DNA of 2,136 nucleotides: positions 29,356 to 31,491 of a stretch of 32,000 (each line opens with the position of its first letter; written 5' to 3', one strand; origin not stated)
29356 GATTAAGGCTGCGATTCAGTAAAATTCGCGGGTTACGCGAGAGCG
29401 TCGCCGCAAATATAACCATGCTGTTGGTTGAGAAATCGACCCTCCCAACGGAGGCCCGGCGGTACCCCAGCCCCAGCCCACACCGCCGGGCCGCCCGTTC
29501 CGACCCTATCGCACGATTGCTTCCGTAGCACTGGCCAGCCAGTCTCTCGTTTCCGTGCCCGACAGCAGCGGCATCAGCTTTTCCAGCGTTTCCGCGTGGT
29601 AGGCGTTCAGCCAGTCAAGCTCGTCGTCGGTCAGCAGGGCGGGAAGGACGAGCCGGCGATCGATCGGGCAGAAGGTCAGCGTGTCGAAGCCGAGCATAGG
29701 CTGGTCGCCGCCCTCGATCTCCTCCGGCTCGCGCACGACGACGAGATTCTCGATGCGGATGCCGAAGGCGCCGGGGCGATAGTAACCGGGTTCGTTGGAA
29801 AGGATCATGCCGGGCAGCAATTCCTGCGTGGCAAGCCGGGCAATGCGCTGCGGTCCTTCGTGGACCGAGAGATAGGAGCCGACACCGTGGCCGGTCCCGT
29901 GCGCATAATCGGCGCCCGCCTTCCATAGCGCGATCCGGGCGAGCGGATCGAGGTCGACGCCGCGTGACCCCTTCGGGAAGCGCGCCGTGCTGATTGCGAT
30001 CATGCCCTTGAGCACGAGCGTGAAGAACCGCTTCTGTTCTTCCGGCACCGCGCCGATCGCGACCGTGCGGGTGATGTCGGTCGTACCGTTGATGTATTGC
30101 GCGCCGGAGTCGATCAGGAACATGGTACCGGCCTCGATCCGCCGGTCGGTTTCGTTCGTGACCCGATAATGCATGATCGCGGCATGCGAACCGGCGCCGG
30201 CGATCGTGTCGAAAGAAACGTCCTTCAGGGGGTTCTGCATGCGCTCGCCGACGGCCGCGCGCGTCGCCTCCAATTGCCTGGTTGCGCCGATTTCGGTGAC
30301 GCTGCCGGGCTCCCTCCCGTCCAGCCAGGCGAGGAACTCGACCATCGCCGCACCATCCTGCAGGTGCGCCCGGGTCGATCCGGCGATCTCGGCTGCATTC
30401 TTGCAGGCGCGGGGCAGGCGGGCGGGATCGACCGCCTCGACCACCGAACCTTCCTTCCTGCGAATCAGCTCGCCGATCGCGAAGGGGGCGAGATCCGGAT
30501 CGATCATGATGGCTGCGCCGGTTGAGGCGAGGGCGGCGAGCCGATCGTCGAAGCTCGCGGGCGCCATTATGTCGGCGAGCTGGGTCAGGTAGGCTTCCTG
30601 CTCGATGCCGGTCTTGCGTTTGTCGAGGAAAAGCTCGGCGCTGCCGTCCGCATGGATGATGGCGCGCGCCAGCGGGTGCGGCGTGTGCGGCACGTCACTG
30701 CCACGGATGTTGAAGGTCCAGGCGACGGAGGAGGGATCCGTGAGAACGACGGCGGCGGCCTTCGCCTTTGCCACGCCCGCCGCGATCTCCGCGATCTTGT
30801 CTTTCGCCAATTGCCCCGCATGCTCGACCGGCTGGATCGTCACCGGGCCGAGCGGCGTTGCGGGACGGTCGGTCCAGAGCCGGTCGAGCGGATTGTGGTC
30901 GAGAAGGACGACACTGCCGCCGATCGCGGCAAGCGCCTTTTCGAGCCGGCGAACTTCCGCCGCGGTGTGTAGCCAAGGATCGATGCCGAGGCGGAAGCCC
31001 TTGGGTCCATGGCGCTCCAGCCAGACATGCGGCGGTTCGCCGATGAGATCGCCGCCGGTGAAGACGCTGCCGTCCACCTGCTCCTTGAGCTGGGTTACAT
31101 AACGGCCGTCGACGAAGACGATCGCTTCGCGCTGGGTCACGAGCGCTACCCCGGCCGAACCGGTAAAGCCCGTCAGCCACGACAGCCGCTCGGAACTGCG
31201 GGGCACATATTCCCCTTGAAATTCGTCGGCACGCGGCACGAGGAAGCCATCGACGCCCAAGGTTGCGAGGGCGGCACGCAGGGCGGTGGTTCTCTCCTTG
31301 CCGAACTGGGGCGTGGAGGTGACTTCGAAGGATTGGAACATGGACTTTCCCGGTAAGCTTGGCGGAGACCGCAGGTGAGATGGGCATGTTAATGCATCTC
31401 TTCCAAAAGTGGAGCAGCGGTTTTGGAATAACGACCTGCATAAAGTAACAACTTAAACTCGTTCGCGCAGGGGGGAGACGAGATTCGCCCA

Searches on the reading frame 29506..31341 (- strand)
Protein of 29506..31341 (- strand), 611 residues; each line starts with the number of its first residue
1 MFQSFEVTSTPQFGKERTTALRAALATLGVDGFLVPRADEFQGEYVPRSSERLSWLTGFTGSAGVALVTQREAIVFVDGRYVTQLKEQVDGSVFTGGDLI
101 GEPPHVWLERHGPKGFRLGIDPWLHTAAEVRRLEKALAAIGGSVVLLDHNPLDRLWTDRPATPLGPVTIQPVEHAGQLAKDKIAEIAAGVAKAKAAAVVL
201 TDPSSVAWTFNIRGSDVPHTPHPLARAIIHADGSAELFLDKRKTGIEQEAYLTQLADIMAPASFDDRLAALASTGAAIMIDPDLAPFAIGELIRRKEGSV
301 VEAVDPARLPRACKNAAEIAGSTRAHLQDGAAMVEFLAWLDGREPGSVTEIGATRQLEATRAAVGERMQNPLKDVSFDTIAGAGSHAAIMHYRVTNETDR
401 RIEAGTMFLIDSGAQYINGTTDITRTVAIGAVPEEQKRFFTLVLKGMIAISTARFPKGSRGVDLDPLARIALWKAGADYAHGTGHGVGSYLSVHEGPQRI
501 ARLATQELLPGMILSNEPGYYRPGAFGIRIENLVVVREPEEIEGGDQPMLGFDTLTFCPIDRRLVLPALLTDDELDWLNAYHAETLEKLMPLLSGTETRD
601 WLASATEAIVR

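Call 8: find_related_loci(query=window:29506-31341:-, collection=genome_contigs, flank=4000)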
Query window:29506-31341:- (611 aa) in genome_contigs; peptide patterns used: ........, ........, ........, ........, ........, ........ (x = any residue, [..] = any of these).
600 stretches matched a pattern (row limit reached: there are more); 368 encode a relative of the query (tblastn E <= 1e-3); the best 80 are kept; 80 distinct loci.
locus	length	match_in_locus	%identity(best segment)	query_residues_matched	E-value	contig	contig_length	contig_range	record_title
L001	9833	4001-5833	98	1-611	0e+0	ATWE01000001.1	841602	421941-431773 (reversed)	Ensifer sp. USDA 6670 K291DRAFT_scaffold00001.1_C, whole genome shotgun sequence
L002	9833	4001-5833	86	1-611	0e+0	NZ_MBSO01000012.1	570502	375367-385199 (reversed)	Ensifer sp. LC11 contig2, whole genome shotgun sequence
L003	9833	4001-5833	86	1-611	0e+0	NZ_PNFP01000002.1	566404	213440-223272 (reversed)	Ensifer adhaerens strain ST2 ST2_scaffold2, whole genome shotgun sequence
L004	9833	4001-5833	89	1-611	0e+0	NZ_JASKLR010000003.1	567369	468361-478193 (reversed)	Sinorhizobium sp. 8-89 scaffold_2, whole genome shotgun sequence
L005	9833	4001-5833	87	1-611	0e+0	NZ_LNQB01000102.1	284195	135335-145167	Sinorhizobium saheli strain LMG 7837 scaffold9, whole genome shotgun sequence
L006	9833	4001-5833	88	1-611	0e+0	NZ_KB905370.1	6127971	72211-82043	Ensifer sp. BR816 scaffold1, whole genome shotgun sequence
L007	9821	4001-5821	87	1-607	0e+0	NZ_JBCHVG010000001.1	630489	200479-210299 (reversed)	Ensifer sp. B1-9 Contig1, whole genome shotgun sequence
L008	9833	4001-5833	85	1-611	0e+0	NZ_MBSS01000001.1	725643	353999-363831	Ensifer sp. LC163 contig1, whole genome shotgun sequence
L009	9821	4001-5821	87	1-607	0e+0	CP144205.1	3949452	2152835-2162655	Sinorhizobium chiapasense strain S24 chromosome, complete genome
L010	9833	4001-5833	87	1-611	0e+0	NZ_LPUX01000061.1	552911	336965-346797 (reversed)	Sinorhizobium glycinis strain CCBAU 23380 scaffold21, whole genome shotgun sequence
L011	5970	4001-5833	88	1-611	0e+0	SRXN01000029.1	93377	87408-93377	Ensifer sp. MPMI2T NODE_29_length_93377_cov_10.6889, whole genome shotgun sequence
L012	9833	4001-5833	85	1-611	0e+0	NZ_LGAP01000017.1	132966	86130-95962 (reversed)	Ensifer adhaerens strain SD006 contig17, whole genome shotgun sequence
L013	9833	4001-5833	88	1-611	0e+0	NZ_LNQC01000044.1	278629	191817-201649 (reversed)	Sinorhizobium americanum strain CFNEI 156 C923, whole genome shotgun sequence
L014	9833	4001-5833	88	1-611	0e+0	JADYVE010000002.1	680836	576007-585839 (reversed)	Ensifer sp. IC3342 NODE_2_length_680836_cov_14.0218_ID_2922, whole genome shotgun sequence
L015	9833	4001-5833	85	1-611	0e+0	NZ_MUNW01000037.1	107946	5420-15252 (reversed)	Sinorhizobium sp. A49 NODE_20_length_107946_cov_5.23733_ID_39, whole genome shotgun sequence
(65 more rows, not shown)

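Call 21: find_encoding_contigs(protein=window:29506-31341:-, flank=6000, max_places=4)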
Protein window:29506-31341:- (611 aa): 24 contigs read that carry it; 4 places shown.
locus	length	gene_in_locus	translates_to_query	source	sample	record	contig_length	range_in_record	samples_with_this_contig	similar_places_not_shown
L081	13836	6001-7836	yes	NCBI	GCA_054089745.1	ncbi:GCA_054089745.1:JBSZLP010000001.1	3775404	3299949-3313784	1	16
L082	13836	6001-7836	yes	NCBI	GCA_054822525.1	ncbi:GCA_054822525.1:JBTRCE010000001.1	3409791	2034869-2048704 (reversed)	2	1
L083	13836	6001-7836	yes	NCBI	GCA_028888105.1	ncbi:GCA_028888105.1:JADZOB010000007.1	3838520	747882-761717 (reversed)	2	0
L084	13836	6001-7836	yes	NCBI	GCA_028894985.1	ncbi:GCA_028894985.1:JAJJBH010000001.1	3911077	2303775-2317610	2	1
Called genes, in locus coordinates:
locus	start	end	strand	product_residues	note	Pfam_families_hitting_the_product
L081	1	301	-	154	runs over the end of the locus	PF01584:CheW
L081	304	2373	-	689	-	PF00672:HAMP (weak), PF00015:MCPsignal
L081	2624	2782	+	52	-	-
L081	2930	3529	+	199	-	PF02630:SCO1-SenC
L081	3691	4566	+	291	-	PF06325:PrmA, PF05175:MTS (weak), PF13649:Methyltransf_25 (weak), PF13847:Methyltransf_31 (weak)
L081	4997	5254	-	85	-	-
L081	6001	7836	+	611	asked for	PF01321:Creatinase_N, PF16189:Creatinase_N_2, PF00557:Peptidase_M24, PF16188:Peptidase_M24_C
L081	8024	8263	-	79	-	PF27144:PA14_33160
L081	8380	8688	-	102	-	PF05437:AzlD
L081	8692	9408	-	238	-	PF03591:AzlC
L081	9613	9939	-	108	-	PF02548:Pantoate_transf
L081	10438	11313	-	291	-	PF02569:Pantoate_ligase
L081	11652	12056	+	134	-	PF00903:Glyoxalase, PF22677:Ble-like_N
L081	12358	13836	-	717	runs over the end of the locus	PF22745:Nlig-Ia, PF01653:DNA_ligase_aden, PF03120:OB_DNA_ligase, PF03119:DNA_ligase_ZBD (weak), PF12826:HHH_2, PF00533:BRCT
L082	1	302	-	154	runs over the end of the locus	PF01584:CheW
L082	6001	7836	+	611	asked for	PF01321:Creatinase_N, PF16189:Creatinase_N_2, PF00557:Peptidase_M24, PF16188:Peptidase_M24_C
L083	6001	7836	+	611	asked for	PF01321:Creatinase_N, PF16189:Creatinase_N_2, PF00557:Peptidase_M24, PF16188:Peptidase_M24_C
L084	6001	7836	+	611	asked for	PF01321:Creatinase_N, PF16189:Creatinase_N_2, PF00557:Peptidase_M24, PF16188:Peptidase_M24_C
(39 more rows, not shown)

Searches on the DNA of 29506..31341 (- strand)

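Call 76: search_rna_families(sources=[L077, L060, L045, L048, L049, L051, L037, L056, L042, L071, L080, L064, L070, L031, L033], threshold=gathering)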
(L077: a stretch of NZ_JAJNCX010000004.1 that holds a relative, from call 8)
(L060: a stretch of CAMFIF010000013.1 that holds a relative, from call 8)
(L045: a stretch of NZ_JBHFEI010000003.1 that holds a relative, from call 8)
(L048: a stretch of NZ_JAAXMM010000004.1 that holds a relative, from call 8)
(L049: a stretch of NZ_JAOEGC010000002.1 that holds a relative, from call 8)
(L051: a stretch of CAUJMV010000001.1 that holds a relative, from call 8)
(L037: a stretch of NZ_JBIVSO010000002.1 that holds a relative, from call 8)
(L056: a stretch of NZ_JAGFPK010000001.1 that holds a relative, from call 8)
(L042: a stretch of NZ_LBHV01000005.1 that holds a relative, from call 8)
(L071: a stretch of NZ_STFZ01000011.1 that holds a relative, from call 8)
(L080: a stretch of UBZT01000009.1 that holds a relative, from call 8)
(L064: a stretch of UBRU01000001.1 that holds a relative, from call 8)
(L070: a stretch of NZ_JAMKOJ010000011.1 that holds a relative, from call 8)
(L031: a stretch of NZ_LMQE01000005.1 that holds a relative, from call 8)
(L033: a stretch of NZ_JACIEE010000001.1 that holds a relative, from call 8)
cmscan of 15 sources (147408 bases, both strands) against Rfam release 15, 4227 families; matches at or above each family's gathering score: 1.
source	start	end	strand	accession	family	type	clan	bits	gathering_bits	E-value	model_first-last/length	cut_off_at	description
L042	6021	6092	-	RF00005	tRNA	Gene; tRNA;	CL00001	69.4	29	1.1e-12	1-71/71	no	tRNA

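Call 77: search_rna_families(source=L077, start=3350, end=3750, threshold=evalue, max_evalue=10, show_alignments=2)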
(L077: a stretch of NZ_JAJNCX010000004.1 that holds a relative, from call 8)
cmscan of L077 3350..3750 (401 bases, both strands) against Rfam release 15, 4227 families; matches with E-value up to 10: 6.
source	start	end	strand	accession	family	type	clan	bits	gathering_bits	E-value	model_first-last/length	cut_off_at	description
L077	3462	3555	-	RF02344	ar14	Gene; sRNA;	-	51.6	58.8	1e-08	1-123/123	no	Alphaproteobacterial ar14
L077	3459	3504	-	RF02791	CcsR1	Gene; sRNA;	-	24.2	65.3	0.00077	1-83/83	no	Conserved CCUCCUCCC motif stress-induced RNA 1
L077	3459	3501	-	RF02833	Scr3202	Gene; sRNA;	-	17.8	52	3.5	1-95/95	no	Streptomyces RNA 3202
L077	3572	3605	-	RF02344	ar14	Gene; sRNA;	-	16.4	58.8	0.68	8-40/123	no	Alphaproteobacterial ar14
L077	3637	3735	+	RF02916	atpB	Cis-reg;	-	10.8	37.4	5.1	1-128/128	no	atpB RNA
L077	3537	3608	-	RF02791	CcsR1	Gene; sRNA;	-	10.8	65.3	7.3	1-83/83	no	Conserved CCUCCUCCC motif stress-induced RNA 1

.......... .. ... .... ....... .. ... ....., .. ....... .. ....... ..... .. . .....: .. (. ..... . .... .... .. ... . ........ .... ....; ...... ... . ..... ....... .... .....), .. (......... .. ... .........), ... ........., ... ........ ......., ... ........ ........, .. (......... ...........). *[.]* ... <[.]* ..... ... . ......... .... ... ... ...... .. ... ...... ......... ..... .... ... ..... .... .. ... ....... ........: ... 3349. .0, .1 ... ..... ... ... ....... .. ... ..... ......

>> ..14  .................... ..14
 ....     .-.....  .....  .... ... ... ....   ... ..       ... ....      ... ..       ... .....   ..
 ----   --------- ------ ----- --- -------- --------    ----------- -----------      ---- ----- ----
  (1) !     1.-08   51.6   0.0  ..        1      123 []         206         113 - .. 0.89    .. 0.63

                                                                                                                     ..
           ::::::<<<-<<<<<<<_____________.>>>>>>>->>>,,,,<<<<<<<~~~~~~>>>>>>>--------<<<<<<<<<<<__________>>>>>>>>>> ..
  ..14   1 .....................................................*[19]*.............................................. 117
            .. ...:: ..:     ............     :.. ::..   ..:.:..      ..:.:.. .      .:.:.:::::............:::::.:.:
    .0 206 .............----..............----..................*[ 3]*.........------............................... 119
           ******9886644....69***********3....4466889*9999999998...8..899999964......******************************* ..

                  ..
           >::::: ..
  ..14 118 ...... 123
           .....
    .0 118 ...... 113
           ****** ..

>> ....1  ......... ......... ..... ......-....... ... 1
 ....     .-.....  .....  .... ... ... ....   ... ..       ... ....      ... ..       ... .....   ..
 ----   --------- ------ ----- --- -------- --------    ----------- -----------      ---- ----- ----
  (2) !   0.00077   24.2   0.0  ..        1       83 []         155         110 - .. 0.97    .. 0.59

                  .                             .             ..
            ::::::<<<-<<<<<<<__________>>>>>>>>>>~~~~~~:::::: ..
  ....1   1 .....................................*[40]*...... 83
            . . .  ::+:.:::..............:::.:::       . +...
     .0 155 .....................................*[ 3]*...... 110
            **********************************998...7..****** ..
